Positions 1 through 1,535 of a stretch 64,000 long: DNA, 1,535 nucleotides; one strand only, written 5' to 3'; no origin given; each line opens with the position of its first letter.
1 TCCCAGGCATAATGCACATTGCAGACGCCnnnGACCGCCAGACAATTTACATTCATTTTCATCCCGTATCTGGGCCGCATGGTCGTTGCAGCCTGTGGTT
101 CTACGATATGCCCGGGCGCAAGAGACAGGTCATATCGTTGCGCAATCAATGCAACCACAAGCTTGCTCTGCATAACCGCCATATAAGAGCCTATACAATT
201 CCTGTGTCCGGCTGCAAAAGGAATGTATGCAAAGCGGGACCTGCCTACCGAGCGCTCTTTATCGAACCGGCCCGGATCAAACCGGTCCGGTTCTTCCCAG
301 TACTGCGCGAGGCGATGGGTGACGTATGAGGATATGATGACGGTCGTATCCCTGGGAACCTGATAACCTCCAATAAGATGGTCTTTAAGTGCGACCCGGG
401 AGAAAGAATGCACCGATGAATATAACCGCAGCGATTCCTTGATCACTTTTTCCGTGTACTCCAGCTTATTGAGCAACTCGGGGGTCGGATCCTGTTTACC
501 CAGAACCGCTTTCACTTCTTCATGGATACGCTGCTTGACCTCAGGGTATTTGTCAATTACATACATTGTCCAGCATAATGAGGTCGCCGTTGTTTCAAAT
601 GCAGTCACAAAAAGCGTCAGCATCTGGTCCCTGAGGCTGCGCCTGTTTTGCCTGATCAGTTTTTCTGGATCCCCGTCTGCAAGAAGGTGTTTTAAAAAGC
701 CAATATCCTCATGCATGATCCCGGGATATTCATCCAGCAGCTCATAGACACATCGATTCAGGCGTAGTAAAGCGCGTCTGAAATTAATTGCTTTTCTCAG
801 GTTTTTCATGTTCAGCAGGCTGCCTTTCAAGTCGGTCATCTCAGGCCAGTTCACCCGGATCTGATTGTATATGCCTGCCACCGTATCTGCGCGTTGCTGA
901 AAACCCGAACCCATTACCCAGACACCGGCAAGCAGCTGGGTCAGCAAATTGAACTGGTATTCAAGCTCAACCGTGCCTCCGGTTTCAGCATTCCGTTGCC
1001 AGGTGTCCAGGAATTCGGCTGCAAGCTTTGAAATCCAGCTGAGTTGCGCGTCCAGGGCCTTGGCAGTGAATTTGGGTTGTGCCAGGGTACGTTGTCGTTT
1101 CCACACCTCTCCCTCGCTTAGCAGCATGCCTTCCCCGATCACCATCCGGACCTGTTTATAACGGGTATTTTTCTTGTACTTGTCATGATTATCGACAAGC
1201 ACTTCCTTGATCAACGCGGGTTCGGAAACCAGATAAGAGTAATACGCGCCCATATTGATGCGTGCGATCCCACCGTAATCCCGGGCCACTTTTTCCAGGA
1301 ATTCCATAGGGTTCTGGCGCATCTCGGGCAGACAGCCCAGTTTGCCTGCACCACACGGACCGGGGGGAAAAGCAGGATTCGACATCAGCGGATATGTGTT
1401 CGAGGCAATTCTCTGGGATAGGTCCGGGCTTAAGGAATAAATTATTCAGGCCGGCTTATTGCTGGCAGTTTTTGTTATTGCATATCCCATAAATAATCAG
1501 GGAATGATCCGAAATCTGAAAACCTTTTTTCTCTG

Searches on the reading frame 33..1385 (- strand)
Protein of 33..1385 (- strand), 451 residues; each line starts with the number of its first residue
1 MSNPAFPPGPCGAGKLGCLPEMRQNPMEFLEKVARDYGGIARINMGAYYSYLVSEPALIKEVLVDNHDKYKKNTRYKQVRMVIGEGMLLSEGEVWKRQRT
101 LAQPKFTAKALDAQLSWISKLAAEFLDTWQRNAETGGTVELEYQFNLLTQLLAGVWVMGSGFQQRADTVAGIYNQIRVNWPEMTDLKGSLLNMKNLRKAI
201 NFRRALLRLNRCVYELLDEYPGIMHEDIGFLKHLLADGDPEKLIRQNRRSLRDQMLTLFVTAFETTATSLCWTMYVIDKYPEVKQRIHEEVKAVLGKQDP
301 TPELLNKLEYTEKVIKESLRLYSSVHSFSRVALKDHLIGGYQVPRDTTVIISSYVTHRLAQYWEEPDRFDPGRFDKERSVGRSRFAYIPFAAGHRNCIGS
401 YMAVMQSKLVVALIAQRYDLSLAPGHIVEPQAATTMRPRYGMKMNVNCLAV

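Call 83: search_protein_families(library=padloc, alignment_id=A6, max_evalue=1e-10)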
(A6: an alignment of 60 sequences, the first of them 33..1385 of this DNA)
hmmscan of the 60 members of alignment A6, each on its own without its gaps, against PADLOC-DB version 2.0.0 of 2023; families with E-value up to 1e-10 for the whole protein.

A. member 1, window:33-1385:- (451 aa): 0 families

B. families by the number of members that match (of 60 scanned): 37 families (the first 25 are shown)
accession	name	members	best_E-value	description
PDLC02590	DrmC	2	1.9e-25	DrmC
PDLC00117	GajB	1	1.2e-39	UrvD helicase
PDLC03802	RTasHel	1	4.7e-37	DRT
PDLC00127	GajB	1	7.4e-35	UrvD helicase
PDLC00122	GajB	1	3e-33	UrvD helicase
PDLC00103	GajB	1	9.7e-32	UrvD helicase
PDLC00132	GajB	1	1.7e-31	UrvD helicase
PDLC00114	GajB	1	9.3e-31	UrvD helicase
PDLC00123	GajB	1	1.2e-29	UrvD helicase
PDLC00107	GajB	1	2e-28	UrvD helicase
PDLC04134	mad2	1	6.4e-27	mads_2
PDLC00112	GajB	1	3.4e-25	UrvD helicase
PDLC00130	GajB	1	2.7e-22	UrvD helicase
PDLC00129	GajB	1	3.3e-21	UrvD helicase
PDLC00119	GajB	1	9.3e-20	UrvD helicase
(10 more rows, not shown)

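Call 84: search_protein_families(library=pfam, alignment_id=A6, max_evalue=1e-8)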
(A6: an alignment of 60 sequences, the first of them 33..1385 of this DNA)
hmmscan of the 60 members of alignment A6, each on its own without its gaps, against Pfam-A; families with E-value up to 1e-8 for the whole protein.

A. member 1, window:33-1385:- (451 aa): 1 family
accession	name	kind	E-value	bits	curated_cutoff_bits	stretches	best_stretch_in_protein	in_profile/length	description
PF00067.27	p450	-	2.5e-80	271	22.8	1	7-434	1-448/462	Cytochrome P450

B. families by the number of members that match (of 60 scanned): 55 families (the first 25 are shown)
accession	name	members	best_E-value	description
PF01527.26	HTH_Tnp_1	4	3.3e-21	Transposase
PF13683.12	rve_3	3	1.5e-31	Integrase core domain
PF00665.32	rve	3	5.4e-30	Integrase core domain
PF02472.21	ExbD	2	1.1e-22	Biopolymer transport protein ExbD/TolR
PF01609.27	DDE_Tnp_1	2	6.7e-13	Transposase DDE domain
PF13276.12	HTH_21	2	4.7e-12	HTH-like domain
PF00202.27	Aminotran_3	1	5.9e-106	Aminotransferase class-III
PF02353.26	CMAS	1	9.8e-90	Mycolic acid cyclopropane synthetase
PF00067.27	p450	1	2.5e-80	Cytochrome P450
PF00115.25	COX1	1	1e-75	Cytochrome C and Quinol oxidase polypeptide I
PF00872.24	Transposase_mut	1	1.9e-66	Transposase, Mutator family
PF03976.20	PPK2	1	7.8e-66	Polyphosphate kinase 2 (PPK2)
PF01594.21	AI-2E_transport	1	7.5e-60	AI-2E family transporter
PF00108.29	Thiolase_N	1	9.5e-59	Thiolase, N-terminal domain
PF02737.24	3HCDH_N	1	1e-48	3-hydroxyacyl-CoA dehydrogenase, NAD binding domain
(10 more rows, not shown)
